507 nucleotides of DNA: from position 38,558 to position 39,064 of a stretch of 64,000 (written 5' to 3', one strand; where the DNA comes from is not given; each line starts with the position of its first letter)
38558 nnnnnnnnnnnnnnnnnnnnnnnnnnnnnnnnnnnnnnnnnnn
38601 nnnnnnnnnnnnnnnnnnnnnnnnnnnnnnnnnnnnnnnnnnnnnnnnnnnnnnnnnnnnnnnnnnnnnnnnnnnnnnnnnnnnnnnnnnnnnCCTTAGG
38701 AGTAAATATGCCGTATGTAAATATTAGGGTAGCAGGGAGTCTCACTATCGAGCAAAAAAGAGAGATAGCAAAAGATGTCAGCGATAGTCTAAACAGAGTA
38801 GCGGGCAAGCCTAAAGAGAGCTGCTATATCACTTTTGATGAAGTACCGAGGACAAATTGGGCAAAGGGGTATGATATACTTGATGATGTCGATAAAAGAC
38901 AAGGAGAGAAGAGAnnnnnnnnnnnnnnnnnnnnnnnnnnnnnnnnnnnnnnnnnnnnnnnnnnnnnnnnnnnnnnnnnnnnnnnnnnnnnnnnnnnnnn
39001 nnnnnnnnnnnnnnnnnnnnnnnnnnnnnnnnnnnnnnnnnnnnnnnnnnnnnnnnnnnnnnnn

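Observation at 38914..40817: Stand-alone minimal ABC ATPase translationally coupled to a globin-sensor-like diguanylate cyclase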

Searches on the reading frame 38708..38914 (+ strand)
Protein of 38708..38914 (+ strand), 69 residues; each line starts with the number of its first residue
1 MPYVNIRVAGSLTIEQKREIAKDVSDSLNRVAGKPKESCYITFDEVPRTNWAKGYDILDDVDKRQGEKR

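Call 4: search_protein_families(library=pfam, proteins=[window:38708-38914:+], max_evalue=0.1)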
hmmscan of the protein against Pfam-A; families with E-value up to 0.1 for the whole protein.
window:38708-38914:+ (69 aa): 4 families
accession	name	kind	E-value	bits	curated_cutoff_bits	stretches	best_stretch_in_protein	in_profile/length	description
PF01361.26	Tautomerase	-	5.3e-12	45.9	22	1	2-52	1-51/60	Tautomerase enzyme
PF14552.11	Tautomerase_2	-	0.0024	18.4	28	1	3-52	31-80/82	Tautomerase enzyme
PF01522.26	Polysacc_deac_1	-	0.012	16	23.1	1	34-60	4-30/124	Polysaccharide deacetylase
PF04957.18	RMF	-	0.089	13.3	27.9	0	30-56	20-46/53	Ribosome modulation factor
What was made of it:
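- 38708..38917 (+): 4-oxalocrotonate tautomerase-family gene (69 aa). Its stop TAG 38915-38917 overlaps the ATA at 38914 (ATAG). Pfam Tautomerase 45.9 bits (call 4).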
